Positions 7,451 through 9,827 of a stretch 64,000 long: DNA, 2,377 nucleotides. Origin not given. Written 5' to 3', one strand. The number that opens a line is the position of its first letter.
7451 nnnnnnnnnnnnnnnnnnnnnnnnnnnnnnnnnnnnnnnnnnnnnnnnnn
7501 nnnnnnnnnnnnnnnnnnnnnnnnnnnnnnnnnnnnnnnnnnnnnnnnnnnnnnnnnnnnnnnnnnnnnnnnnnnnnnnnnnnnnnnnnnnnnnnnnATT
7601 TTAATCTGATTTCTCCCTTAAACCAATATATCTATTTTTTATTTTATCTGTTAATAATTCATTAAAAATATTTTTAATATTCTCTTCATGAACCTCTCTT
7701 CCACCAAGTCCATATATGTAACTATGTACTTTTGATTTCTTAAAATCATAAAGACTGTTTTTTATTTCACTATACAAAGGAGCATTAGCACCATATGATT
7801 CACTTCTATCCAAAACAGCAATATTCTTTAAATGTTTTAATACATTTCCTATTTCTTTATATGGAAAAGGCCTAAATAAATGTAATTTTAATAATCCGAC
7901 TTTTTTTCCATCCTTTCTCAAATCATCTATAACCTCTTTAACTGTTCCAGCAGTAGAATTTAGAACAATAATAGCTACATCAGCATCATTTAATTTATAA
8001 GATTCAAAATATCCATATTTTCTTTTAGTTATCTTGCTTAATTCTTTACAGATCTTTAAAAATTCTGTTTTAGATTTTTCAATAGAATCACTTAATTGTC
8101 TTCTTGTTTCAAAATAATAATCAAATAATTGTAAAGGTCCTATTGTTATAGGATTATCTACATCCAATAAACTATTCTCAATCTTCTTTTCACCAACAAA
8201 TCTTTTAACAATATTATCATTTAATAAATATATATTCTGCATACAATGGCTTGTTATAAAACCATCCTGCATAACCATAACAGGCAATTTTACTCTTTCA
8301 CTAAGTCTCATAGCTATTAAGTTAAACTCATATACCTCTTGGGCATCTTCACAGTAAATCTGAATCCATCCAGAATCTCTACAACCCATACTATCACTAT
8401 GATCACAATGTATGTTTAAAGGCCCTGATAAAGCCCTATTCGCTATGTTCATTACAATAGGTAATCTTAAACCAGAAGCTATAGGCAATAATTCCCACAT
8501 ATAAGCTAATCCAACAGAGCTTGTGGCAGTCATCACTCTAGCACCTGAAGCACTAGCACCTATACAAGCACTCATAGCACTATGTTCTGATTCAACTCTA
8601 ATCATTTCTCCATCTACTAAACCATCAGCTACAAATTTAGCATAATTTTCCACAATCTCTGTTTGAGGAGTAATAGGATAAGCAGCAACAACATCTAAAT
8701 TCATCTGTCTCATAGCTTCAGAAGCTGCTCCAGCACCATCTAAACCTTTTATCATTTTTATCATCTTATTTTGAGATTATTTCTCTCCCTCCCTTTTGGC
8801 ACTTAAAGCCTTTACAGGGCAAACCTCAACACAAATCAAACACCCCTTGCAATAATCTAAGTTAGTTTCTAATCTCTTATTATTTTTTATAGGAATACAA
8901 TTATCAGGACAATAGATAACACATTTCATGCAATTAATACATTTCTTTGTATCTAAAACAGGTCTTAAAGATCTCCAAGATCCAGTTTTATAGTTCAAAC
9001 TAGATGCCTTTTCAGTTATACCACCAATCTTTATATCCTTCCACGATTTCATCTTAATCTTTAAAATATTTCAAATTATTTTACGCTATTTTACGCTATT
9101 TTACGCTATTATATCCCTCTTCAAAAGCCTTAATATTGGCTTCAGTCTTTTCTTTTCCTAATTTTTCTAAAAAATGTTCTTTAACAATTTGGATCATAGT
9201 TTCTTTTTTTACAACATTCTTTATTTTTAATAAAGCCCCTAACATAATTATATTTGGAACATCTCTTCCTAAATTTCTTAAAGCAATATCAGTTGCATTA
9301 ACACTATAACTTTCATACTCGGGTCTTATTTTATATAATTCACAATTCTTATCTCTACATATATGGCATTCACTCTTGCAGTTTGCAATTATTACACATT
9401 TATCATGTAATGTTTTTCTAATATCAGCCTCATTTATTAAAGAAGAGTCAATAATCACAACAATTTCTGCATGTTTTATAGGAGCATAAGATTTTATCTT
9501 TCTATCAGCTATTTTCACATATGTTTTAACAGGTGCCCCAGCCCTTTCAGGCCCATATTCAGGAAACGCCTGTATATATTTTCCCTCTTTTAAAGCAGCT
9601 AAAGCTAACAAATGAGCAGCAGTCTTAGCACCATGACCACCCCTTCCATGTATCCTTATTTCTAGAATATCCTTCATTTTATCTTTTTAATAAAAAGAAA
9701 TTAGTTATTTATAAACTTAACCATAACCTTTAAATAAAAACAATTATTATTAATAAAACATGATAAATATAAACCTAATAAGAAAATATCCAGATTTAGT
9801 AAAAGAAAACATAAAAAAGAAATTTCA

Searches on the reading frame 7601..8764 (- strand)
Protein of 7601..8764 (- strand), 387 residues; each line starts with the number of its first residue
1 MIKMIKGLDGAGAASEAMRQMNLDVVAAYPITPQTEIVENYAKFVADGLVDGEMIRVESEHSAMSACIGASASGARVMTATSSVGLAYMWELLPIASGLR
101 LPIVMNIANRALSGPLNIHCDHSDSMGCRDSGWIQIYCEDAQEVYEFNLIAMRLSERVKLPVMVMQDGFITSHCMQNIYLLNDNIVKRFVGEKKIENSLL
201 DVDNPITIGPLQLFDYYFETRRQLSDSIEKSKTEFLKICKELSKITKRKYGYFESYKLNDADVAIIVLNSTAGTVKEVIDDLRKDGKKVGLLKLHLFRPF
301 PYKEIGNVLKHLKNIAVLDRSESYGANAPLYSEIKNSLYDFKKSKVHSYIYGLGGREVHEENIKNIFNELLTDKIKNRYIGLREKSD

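Call 3: search_protein_families(library=pfam, proteins=[window:7601-8764:-], max_evalue=0.01)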
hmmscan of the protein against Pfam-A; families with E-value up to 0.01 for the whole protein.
window:7601-8764:- (387 aa): 2 families
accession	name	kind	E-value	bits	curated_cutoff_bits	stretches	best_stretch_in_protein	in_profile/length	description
PF01855.24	POR_N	-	5.9e-74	249.1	27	1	16-233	1-224/231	Pyruvate flavodoxin/ferredoxin oxidoreductase, thiamine diP-bdg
PF17147.9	PFOR_II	-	1.6e-29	102.7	27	1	261-363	1-102/102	Pyruvate:ferredoxin oxidoreductase core domain II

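Call 63: search_protein_families(library=ncbifam, proteins=[window:7601-8764:-], max_evalue=1e-20)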
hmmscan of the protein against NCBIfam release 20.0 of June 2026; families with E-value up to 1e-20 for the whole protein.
window:7601-8764:- (387 aa): 11 families
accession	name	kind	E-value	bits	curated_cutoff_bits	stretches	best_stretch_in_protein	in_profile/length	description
NF040682.1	PorA_Arch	equivalog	2.8e-141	470.9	550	1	6-384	4-387/387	pyruvate synthase subunit PorA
NF007201.0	PRK09622.1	equivalog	6.7e-131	436.9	590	1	5-374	10-382/405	2-oxoacid:ferredoxin oxidoreductase subunit alpha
NF006233.0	PRK08367.1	equivalog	3.7e-101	338.9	625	1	9-367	8-369/394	pyruvate ferredoxin oxidoreductase subunit alpha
NF006232.0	PRK08366.1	equivalog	1e-99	333.8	646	1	6-370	8-374/394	2-ketoisovalerate ferredoxin oxidoreductase subunit alpha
NF045764.1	PhenlGlyoxDHPadG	equivalog_domain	3.4e-81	272.8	700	1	9-369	6-378/398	NADH-dependent phenylglyoxylate dehydrogenase subunit alpha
NF045791.1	OxalOxredalpha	equivalog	5.9e-74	249.5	500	1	6-371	5-376/395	oxalate oxidoreductase subunit alpha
TIGR02176.1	pyruv_ox_red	equivalog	1.6e-64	218.3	911.35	1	7-379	3-387/1167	pyruvate:ferredoxin (flavodoxin) oxidoreductase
NF006412.0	PRK08659.1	equivalog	1.4e-39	136.4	411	1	8-318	8-332/378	2-oxoacid:acceptor oxidoreductase subunit alpha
NF005507.0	PRK07119.1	subfamily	3.2e-34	118.3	399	1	9-321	8-307/352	3-methyl-2-oxobutanoate dehydrogenase subunit VorB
TIGR03710.1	OAFO_sf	subfamily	6.8e-31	107.5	482.75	0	10-111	198-297/561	2-oxoacid:acceptor oxidoreductase subunit alpha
NF007206.0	PRK09627.1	equivalog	2.2e-26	92.7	579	1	15-319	13-333/375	2-oxoglutarate synthase subunit alpha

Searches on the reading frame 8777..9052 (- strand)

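Call 3: search_protein_families(library=pfam, proteins=[window:8777-9052:-], max_evalue=0.01)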
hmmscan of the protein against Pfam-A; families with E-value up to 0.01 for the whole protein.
window:8777-9052:- (91 aa): 13 families
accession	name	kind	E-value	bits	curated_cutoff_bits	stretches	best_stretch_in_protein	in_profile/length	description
PF00037.32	Fer4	-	9.6e-13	47.8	21.1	2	64-83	4-23/24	4Fe-4S binding domain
PF14697.11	Fer4_21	-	2.6e-12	47.1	35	1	33-82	3-56/59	4Fe-4S dicluster domain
PF12837.12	Fer4_6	-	1.1e-09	38.2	25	2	64-83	5-24/24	4Fe-4S binding domain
PF12838.12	Fer4_7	-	6.3e-09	36.6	27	1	37-82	1-52/52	4Fe-4S dicluster domain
PF13187.11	Fer4_9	-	1.2e-08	35.3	27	2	37-82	1-51/52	4Fe-4S dicluster domain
PF12797.12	Fer4_2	-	1.6e-08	34.4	24.5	2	30-49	2-21/22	4Fe-4S binding domain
PF13237.11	Fer4_10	-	7.4e-08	32.6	25.5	1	31-79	2-53/53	4Fe-4S dicluster domain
PF13484.11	Fer4_16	-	1.6e-06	29.2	30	1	68-86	2-20/66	4Fe-4S double cluster binding domain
PF13183.11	Fer4_8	-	1.4e-05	26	27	0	61-81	47-67/68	4Fe-4S dicluster domain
PF12800.12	Fer4_4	-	1.6e-05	25.3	24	1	36-50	2-16/17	4Fe-4S binding domain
PF13534.11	Fer4_17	-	8.9e-05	23.4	22.2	0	34-51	42-59/61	4Fe-4S dicluster domain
PF12798.12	Fer4_3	-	0.00082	20.5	27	0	68-82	1-15/15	4Fe-4S binding domain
PF13746.11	Fer4_18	-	0.01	16.5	27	0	26-56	49-78/114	4Fe-4S dicluster domain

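Call 63: search_protein_families(library=ncbifam, proteins=[window:8777-9052:-], max_evalue=1e-20)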
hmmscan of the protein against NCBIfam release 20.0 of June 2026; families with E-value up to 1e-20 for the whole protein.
window:8777-9052:- (91 aa): 3 families
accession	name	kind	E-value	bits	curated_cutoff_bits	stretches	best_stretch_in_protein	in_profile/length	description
NF040684.1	PorD_Arch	equivalog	2.9e-30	104.2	120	1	11-88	7-84/85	pyruvate synthase subunit PorD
TIGR02179.1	PorD_KorD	subfamily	7.1e-29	99.7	60.05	1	12-88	1-77/78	2-oxoacid:acceptor oxidoreductase, delta subunit, pyruvate/2-ketoisovalerate family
NF045790.1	OxalOxreddelta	equivalog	1.2e-21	77.2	230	1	21-85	245-308/316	oxalate oxidoreductase subunit delta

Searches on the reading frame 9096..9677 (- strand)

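Call 3: search_protein_families(library=pfam, proteins=[window:9096-9677:-], max_evalue=0.01)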
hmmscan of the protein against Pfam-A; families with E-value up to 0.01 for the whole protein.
window:9096-9677:- (193 aa): 2 families
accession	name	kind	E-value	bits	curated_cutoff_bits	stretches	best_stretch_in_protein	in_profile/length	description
PF01558.24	POR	-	5.3e-35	121.6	27.4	1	13-190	1-173/173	Pyruvate ferredoxin/flavodoxin oxidoreductase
PF14123.11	DUF4290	-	0.0084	16.1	27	0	38-172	12-142/174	Domain of unknown function (DUF4290)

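Call 63: search_protein_families(library=ncbifam, proteins=[window:9096-9677:-], max_evalue=1e-20)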
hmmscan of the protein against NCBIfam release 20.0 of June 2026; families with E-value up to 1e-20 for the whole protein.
window:9096-9677:- (193 aa): 6 families
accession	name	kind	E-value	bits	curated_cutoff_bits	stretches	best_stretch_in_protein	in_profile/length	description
TIGR02175.1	PorC_KorC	subfamily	2.5e-53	180.4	81.1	1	5-193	2-176/177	2-oxoacid:acceptor oxidoreductase, gamma subunit, pyruvate/2-ketoisovalerate family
NF040683.1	PorC_Meth_Thtga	equivalog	2.5e-47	160.9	270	1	5-191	2-172/177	pyruvate synthase subunit PorC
NF006321.0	PRK08534.1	equivalog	6.8e-45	153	225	1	5-187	2-176/181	pyruvate ferredoxin oxidoreductase subunit gamma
NF010632.0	PRK14029.1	equivalog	4e-39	134.2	335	1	5-187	2-179/185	pyruvate/ketoisovalerate ferredoxin oxidoreductase subunit gamma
NF045762.1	PhenlGlyoxDHPadE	equivalog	4.9e-32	111.3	300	1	5-191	2-178/187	NADH-dependent phenylglyoxylate dehydrogenase subunit gamma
NF004497.0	PRK05844.1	equivalog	8.9e-28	97.2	243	1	5-193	2-186/186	pyruvate flavodoxin oxidoreductase subunit gamma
